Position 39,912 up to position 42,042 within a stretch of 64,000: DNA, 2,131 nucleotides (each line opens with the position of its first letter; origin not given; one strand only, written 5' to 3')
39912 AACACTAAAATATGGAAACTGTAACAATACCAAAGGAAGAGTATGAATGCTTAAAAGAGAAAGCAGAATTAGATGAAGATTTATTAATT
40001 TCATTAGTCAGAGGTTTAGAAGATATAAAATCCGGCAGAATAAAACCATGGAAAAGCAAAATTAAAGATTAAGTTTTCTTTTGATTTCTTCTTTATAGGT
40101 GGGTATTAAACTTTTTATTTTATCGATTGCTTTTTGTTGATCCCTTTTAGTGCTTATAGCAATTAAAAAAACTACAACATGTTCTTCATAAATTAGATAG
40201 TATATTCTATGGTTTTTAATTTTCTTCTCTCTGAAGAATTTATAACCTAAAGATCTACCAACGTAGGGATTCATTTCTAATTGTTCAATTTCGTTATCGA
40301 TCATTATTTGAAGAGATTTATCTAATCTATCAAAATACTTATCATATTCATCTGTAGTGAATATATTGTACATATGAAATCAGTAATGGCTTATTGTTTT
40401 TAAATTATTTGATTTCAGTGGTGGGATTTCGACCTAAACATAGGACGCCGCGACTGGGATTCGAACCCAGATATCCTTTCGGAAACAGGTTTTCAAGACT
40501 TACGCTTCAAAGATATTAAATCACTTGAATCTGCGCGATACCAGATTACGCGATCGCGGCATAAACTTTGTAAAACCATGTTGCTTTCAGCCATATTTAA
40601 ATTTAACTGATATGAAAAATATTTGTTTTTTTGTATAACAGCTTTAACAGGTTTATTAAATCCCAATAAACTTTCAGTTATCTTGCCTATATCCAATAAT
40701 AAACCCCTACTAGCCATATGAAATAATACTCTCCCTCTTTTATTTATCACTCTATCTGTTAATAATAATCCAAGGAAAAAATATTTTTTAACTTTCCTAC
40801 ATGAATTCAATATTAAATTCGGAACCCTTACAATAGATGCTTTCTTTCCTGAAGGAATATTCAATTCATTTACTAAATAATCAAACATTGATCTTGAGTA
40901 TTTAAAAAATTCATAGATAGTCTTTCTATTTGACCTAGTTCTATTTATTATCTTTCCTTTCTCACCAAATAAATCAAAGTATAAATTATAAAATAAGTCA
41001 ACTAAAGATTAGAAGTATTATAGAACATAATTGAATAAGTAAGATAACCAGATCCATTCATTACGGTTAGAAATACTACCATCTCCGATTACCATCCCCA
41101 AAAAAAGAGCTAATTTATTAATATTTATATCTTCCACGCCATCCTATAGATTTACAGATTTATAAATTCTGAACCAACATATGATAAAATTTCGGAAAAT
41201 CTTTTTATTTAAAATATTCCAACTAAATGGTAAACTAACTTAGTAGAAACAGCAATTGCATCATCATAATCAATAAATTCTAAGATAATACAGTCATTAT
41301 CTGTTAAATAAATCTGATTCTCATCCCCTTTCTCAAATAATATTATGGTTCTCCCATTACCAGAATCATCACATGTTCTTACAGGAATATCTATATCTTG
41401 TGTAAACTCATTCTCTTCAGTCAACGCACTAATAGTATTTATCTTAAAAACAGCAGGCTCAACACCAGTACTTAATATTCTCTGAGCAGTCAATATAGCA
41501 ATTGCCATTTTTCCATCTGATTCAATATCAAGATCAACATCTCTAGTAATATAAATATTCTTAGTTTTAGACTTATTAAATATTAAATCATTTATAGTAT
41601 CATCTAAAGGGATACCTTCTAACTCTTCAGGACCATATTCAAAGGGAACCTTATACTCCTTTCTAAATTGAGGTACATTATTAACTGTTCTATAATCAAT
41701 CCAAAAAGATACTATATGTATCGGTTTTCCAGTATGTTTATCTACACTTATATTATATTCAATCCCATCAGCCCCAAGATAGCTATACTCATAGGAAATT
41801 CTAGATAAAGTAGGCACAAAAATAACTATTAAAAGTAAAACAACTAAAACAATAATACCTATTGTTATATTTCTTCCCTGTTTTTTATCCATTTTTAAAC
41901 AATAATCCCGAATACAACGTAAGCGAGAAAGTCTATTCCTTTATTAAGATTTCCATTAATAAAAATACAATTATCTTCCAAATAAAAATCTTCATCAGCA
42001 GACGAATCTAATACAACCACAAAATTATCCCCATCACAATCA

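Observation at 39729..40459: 0.7-kb islet bounded by a 13-bp duplicate of the tRNA 3' end and carrying a RelE/ParE toxin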

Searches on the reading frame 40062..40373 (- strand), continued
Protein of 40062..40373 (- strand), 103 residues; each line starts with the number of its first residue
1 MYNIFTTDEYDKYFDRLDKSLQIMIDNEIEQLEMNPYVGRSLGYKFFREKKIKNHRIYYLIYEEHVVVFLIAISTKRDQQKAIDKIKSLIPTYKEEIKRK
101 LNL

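Call 72: find_encoding_contigs(protein=P0008, flank=3000, max_places=5)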
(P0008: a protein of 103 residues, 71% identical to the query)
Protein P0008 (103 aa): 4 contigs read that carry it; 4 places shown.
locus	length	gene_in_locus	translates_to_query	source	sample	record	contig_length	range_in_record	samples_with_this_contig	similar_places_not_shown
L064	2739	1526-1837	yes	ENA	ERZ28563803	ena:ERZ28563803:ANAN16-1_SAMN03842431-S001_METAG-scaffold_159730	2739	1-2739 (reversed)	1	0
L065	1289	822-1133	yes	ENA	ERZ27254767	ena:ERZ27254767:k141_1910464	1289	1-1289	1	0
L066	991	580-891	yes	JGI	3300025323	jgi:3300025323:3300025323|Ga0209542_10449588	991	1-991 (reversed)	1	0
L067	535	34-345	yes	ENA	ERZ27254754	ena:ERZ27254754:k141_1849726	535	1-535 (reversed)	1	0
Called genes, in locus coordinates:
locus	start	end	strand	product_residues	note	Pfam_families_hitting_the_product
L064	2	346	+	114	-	?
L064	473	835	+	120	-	PF23477:zf_Tbcl_2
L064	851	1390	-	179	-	PF00226:DnaJ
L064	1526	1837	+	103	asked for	PF05016:ParE_toxin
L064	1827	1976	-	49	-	-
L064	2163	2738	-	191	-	?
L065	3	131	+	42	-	?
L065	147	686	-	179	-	PF00226:DnaJ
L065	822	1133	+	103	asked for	PF05016:ParE_toxin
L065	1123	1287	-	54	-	?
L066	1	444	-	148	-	?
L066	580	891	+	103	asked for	PF05016:ParE_toxin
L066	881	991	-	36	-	?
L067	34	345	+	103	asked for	PF05016:ParE_toxin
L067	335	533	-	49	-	?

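Call 76: search_solved_structures(query=A2, max_evalue=1, show_alignments=2)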
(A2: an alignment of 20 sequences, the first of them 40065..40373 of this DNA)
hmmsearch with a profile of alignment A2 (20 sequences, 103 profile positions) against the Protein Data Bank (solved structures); distinct sequences matched with E-value up to 1: 9.
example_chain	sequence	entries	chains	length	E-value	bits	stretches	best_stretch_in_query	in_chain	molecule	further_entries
4v7k_Ay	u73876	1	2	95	0.0022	21.1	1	12-87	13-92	Toxin relE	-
4v7j_Ay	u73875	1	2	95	0.0034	20.5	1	12-84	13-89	Toxin relE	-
4fxe_D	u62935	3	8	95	0.006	19.7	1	12-84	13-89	mRNA interferase RelE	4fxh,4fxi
2kc8_A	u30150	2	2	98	0.006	19.7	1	12-87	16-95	Toxin relE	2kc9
3akz_B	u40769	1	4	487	0.23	14.7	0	44-64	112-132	Glutamyl-tRNA synthetase 2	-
3afh_A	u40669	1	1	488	0.23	14.7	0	44-64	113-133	Glutamyl-tRNA synthetase 2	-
8yxv_F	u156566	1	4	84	0.31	14.2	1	14-64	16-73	Putative mRNA interferase YoeB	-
3al0_C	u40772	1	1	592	0.35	14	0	44-64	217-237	Glutamyl-tRNA(Gln) amidotransferase subunit C,Linker,Glutamate--tRNA ligase 2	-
2a6q_E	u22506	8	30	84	0.49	13.6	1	14-68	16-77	Toxin yoeB | TOXIN OF THE YOEB-YEFM TOXIN-ANTITOXIN SYSTEM | Addiction module toxin, Txe/YoeB family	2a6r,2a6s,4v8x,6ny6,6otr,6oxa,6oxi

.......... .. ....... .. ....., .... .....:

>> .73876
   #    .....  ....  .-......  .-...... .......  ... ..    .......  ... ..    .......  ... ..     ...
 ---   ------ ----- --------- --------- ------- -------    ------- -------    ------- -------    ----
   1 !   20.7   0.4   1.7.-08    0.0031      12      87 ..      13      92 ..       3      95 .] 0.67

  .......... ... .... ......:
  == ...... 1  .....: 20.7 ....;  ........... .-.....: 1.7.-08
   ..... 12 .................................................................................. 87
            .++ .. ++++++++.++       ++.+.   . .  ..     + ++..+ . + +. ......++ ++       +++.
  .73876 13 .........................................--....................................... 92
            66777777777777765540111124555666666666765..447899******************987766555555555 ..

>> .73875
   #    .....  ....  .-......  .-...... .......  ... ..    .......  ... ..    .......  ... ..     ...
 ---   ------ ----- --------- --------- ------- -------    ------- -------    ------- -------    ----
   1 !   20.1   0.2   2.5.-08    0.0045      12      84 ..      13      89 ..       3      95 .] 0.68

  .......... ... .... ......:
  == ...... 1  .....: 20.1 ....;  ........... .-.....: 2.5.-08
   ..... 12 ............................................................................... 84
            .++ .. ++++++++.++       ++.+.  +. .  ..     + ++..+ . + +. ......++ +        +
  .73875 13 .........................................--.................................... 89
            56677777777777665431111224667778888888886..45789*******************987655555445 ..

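Call 97: predict_structure(alignment_id=A2)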
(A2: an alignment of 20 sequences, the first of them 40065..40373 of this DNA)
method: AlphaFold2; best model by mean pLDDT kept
length: 103 residues; sequences in the alignment: 20
mean_pLDDT: 91.4   pTM: 0.82
mean pLDDT of the five models: 91.4, 90.3, 90.3, 89.7, 88.8
residues with pLDDT >= 90: 82; 70-90: 20; 50-70: 1; < 50: 0
segments of 3 or more residues with pLDDT < 50: none
pLDDT, mean of each block of 10 residues (from residue 1): 92 95 95 94 93 95 92 95 92 79 68
secondary structure, 60 per line:
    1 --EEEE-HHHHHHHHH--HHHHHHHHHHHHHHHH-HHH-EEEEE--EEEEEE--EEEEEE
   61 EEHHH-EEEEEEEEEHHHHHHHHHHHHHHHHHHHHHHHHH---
elements in order: E3-6 H8-16 H19-34 E40-44 E47-52 E55-62 E67-75 H76-100

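Call 100: fold_search(model_id=the predicted structure, library=pdb)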
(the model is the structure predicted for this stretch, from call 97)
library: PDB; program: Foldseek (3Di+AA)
matches with E <= 10: 875; with E <= 0.001: 36
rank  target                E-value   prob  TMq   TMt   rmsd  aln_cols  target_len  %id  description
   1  4fxe_E                2.0e-06  1.00  0.67  0.83   1.5        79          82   18  Crystal structure of the intact E. coli RelBE toxin-antitoxin complex (released 2012-08-29)
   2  9g12_B                7.1e-06  1.00  0.64  0.77   2.6        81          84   20  Mycobacterium tuberculosis RelBE1 toxin-antitoxin system; rv1247c (relB1 antitoxin), rv1246c (relE1 toxin) (released 2025-12-17)
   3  2kc8_MODEL_1_A        1.1e-05  1.00  0.66  0.71   3.2        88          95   17  Structure of E. coli toxin RelE (R81A/R83A) mutant in complex with antitoxin RelBc (K47-L79) peptide (released 2009-03-17)
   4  4fxh_B                1.6e-05  1.00  0.68  0.74   5.3        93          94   17  Crystal structure of the isolated E. coli RelE toxin, P212121 form (released 2012-08-29)
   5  5ja8_A                2.7e-05  1.00  0.65  0.64   4.3       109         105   19  Crystal structure of the HigB2 toxin in complex with Nb2 (released 2017-04-05)
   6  9w3a_B                2.9e-05  1.00  0.61  0.56   4.3       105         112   16  Crystal structure of PfiAT toxin-antitoxin complex (released 2026-02-11)
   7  9g12_A                3.5e-05  1.00  0.64  0.76   2.3        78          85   20  Mycobacterium tuberculosis RelBE1 toxin-antitoxin system; rv1247c (relB1 antitoxin), rv1246c (relE1 toxin) (released 2025-12-17)
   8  4fxe_F                3.7e-05  1.00  0.67  0.85   1.6        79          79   18  Crystal structure of the intact E. coli RelBE toxin-antitoxin complex (released 2012-08-29)
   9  5ja8_G                4.0e-05  1.00  0.60  0.59   4.8       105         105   18  Crystal structure of the HigB2 toxin in complex with Nb2 (released 2017-04-05)
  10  4fxh_A                6.0e-05  1.00  0.63  0.72   7.5        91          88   20  Crystal structure of the isolated E. coli RelE toxin, P212121 form (released 2012-08-29)
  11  9w3a_A                7.3e-05  1.00  0.62  0.57   3.9       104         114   18  Crystal structure of PfiAT toxin-antitoxin complex (released 2026-02-11)
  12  5mje_A                8.3e-05  1.00  0.66  0.62   3.3       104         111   17  Crystal structure of the HigB2 toxin in complex with Nb8 (released 2017-04-05)
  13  8a0x_D                8.3e-05  1.00  0.57  0.54   2.7        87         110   22  Crystal structure of the HigB2-HigA2 tetramer in complex with operator DNA (released 2023-05-03)
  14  2khe_MODEL_1_A        9.5e-05  1.00  0.55  0.62   3.6        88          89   16  Solution Structure of the Bacterial Toxin Rele from Thermus Thermophilus HB8 (released 2010-03-31)
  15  2otr_MODEL_1_A        1.2e-04  1.00  0.47  0.52   5.9        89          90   21  Solution Structure of Conserved Hypothetical Protein HP0892 from Helicobacter pylori (released 2007-12-18)
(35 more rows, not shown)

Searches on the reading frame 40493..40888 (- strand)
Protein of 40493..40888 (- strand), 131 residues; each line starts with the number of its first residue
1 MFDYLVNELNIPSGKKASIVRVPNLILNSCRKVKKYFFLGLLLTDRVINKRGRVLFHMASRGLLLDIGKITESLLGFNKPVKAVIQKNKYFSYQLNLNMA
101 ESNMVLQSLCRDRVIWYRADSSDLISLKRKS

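Call 17: search_protein_families(library=pfam, proteins=[window:40493-40888:-], max_evalue=1)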
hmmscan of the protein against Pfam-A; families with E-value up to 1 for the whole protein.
window:40493-40888:- (131 aa): 1 family
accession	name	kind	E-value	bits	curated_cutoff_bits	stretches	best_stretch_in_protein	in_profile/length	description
PF24303.1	DUF7485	-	0.22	11.4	27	1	57-122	56-111/284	Domain of unknown function (DUF7485)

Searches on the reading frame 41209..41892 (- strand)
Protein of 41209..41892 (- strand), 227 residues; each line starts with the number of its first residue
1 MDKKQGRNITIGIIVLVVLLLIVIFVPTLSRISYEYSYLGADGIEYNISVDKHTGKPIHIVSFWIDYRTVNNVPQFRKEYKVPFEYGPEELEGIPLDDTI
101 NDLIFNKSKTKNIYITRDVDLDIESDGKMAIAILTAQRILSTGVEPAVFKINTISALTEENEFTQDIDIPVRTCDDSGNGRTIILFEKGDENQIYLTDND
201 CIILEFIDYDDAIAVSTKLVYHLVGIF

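Call 17: search_protein_families(library=pfam, proteins=[window:41209-41892:-], max_evalue=1)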
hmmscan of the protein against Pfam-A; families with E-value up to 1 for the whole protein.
window:41209-41892:- (227 aa): 2 families
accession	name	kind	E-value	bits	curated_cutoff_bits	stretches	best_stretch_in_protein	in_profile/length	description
PF12911.12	OppC_N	-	0.0053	17.1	23.9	1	11-38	18-45/53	N-terminal TM domain of oligopeptide transport permease C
PF24418.1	DUF7550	-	0.012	15.8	27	1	6-29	35-58/59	Family of unknown function (DUF7550)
